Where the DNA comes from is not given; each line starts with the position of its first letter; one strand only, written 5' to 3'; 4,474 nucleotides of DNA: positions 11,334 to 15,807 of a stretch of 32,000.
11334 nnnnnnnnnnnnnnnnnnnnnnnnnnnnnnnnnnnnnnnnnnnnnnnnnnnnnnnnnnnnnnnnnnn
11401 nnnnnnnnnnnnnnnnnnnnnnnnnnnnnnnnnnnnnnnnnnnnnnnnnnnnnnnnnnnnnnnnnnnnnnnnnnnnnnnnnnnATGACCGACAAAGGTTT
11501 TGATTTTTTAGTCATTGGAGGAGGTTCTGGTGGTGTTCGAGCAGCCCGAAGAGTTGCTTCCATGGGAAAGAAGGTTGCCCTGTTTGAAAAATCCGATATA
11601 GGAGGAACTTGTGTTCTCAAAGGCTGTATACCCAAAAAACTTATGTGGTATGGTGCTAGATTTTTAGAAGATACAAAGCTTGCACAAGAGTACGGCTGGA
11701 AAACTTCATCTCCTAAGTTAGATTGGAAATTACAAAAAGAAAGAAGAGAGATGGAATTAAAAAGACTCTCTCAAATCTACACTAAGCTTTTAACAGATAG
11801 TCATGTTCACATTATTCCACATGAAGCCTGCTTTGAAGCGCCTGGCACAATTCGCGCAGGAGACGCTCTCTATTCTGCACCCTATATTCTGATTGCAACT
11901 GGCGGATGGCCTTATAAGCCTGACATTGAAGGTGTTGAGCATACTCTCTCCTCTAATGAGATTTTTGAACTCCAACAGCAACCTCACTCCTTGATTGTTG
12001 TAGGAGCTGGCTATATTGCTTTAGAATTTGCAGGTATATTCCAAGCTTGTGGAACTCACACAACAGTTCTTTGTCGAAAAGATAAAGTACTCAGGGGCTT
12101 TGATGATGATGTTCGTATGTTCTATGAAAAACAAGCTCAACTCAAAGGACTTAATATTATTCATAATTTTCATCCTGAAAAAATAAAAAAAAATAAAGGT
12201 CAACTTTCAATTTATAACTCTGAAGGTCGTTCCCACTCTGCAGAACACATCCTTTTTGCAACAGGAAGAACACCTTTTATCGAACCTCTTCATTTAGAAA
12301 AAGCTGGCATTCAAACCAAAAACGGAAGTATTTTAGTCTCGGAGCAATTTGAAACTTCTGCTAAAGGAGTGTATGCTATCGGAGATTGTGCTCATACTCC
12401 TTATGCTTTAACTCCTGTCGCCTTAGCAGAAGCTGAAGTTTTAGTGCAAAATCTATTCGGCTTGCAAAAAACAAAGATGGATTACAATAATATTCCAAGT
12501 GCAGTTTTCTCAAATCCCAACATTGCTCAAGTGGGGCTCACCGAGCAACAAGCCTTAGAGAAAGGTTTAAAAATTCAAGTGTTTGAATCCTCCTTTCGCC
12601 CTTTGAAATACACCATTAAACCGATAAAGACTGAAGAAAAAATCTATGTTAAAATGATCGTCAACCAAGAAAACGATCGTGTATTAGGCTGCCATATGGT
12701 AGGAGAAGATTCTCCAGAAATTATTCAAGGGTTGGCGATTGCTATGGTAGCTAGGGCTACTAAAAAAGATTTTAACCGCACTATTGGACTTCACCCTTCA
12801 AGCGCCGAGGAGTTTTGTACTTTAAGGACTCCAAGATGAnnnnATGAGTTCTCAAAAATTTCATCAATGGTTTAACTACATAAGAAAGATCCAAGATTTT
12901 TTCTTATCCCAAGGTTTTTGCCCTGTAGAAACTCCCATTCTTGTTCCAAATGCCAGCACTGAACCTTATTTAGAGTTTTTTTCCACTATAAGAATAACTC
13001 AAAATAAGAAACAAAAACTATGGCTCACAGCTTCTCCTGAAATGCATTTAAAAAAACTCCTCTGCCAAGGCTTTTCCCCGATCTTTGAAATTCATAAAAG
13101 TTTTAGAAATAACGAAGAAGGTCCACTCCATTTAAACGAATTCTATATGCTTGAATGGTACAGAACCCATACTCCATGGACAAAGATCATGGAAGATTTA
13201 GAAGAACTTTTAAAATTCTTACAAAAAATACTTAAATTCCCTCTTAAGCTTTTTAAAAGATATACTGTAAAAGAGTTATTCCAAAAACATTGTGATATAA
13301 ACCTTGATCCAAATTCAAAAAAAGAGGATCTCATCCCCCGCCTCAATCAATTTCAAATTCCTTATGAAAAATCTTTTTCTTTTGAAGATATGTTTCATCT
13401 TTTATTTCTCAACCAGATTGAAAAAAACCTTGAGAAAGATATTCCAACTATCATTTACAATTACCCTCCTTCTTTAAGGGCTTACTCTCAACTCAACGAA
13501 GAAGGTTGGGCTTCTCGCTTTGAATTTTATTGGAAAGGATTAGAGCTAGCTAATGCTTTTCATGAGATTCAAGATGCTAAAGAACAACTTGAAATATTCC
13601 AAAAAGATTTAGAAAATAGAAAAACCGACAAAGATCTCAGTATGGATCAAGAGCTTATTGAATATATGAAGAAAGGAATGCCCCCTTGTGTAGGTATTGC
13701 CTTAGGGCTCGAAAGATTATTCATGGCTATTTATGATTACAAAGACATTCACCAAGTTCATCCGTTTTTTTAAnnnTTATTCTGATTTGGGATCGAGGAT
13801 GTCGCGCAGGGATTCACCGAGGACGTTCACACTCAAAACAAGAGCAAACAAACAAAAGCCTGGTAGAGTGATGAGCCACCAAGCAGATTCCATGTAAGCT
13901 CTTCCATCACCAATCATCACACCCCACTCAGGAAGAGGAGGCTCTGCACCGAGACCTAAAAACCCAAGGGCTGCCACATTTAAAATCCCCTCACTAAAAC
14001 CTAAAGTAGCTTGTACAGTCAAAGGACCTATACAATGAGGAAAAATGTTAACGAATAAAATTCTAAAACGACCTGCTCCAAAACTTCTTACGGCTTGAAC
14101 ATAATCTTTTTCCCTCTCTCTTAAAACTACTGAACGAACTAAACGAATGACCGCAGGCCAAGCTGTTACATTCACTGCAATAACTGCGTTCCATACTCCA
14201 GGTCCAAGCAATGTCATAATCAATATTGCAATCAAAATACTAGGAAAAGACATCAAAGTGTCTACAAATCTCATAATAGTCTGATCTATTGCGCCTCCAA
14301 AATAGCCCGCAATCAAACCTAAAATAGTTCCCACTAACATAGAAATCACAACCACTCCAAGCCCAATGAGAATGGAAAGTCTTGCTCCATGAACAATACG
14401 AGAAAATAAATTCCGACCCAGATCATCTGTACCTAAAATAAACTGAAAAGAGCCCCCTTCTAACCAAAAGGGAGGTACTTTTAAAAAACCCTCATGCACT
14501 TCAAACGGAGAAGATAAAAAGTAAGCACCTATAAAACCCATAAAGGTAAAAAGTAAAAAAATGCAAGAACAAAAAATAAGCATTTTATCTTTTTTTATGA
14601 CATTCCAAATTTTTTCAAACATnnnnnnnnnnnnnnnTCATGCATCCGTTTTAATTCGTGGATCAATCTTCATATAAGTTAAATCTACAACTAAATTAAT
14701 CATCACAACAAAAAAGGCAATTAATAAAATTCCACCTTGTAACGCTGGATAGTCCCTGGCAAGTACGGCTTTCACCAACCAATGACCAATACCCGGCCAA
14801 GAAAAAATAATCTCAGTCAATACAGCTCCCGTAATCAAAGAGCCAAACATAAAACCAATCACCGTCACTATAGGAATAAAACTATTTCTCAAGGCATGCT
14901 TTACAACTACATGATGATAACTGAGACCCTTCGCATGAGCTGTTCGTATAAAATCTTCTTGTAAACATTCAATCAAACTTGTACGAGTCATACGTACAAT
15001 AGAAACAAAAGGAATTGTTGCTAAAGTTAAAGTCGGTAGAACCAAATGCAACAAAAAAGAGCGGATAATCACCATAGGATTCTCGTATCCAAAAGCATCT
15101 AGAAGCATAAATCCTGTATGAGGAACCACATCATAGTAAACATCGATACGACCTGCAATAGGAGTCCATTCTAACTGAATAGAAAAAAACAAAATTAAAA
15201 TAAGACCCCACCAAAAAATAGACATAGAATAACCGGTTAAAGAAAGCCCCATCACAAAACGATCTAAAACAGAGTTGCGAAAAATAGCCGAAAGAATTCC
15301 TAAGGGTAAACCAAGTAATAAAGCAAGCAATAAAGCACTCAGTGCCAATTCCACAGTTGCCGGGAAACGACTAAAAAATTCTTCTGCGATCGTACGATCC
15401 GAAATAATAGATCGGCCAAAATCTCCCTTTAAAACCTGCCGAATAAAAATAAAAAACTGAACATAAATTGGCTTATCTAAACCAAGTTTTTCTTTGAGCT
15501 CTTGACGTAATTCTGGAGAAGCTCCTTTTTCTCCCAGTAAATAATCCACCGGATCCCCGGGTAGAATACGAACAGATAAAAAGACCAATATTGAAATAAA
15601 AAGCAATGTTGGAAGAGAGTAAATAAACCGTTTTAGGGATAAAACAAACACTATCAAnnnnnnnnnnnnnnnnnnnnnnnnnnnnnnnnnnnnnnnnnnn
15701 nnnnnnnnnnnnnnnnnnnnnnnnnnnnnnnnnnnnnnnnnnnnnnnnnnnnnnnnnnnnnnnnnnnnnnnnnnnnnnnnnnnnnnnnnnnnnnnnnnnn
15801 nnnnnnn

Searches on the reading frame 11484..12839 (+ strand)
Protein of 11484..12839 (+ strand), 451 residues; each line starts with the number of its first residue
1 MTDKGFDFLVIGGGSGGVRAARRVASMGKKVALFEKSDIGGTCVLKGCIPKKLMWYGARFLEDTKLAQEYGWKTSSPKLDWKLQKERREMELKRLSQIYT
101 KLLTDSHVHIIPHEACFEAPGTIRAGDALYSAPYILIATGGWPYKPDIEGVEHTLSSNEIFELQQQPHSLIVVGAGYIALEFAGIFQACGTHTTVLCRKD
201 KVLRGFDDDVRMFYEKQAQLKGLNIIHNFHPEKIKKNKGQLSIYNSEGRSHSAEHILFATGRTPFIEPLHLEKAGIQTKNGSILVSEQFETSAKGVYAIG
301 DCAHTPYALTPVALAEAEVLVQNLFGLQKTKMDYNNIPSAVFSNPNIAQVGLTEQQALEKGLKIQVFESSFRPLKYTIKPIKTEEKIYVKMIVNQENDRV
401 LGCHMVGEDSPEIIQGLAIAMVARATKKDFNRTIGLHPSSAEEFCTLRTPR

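Call 29: search_protein_families(library=pfam, proteins=[window:11484-12839:+], max_evalue=0.001)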
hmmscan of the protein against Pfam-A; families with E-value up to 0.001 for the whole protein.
window:11484-12839:+ (451 aa): 8 families
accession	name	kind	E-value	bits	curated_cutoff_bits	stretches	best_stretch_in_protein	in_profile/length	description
PF07992.20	Pyr_redox_2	-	7.8e-62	209.8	26.1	1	7-317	2-291/291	Pyridine nucleotide-disulphide oxidoreductase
PF02852.28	Pyr_redox_dim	-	1.4e-32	112.6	25.3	1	337-446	1-108/110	Pyridine nucleotide-disulphide oxidoreductase, dimerisation domain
PF00070.33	Pyr_redox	-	4.1e-21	75.7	22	1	170-239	2-71/82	Pyridine nucleotide-disulphide oxidoreductase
PF13738.12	Pyr_redox_3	-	4e-16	59.6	30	1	123-300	116-305/305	Pyridine nucleotide-disulphide oxidoreductase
PF12831.13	FAD_oxidored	-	1.9e-07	31.2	27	1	7-117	1-112/416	FAD dependent oxidoreductase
PF00890.30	FAD_binding_2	-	8.6e-06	25.6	20.4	1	7-38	1-32/414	FAD binding domain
PF03486.20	HI0933_like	-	0.00012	22.1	50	0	7-39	2-34/244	HI0933-like protein Rossmann domain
PF01134.28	GIDA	-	0.00073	19.1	22.1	1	8-44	2-36/391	Glucose inhibited division protein A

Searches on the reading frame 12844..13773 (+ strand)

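Call 30: search_protein_families(library=pfam, proteins=[window:12844-13773:+], max_evalue=0.001)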
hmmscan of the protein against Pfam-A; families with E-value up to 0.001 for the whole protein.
window:12844-13773:+ (309 aa): 2 families
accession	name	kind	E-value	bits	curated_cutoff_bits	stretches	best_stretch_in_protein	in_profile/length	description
PF00152.25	tRNA-synt_2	-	2.9e-41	141.9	25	1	5-308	21-304/308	tRNA synthetases class II (D, K and N)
PF01409.25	tRNA-synt_2d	-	0.00084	19.3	19.8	0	282-305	212-235/246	tRNA synthetases class II core domain (F)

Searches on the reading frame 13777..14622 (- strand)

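Call 30: search_protein_families(library=pfam, proteins=[window:13777-14622:-], max_evalue=0.001)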
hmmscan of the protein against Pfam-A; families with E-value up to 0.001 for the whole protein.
window:13777-14622:- (281 aa): 1 family
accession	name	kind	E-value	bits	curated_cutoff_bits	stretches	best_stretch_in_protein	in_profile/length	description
PF00528.27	BPD_transp_1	-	2e-30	106.3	26.4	1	98-279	1-181/184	Binding-protein-dependent transport system inner membrane component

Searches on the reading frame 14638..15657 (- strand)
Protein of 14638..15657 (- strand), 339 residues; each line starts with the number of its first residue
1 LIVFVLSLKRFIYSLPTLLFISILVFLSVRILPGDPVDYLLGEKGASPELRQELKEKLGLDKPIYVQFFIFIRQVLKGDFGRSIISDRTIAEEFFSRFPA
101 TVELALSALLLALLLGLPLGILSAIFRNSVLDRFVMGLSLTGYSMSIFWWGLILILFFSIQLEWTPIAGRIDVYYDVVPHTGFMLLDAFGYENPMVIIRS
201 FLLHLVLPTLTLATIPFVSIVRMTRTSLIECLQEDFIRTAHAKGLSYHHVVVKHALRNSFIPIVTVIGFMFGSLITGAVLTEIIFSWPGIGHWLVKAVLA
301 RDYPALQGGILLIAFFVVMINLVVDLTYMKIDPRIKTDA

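Call 30: search_protein_families(library=pfam, proteins=[window:14638-15657:-], max_evalue=0.001)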
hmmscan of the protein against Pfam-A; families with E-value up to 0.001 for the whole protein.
window:14638-15657:- (339 aa): 2 families
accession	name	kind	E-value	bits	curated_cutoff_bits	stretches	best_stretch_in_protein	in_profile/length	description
PF00528.27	BPD_transp_1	-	9.9e-39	133.4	26.4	1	116-336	1-183/184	Binding-protein-dependent transport system inner membrane component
PF19300.4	BPD_transp_1_N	-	4.5e-10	40.2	23.8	1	8-102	6-111/114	Binding-prot-dependent transport system membrane comp, N-term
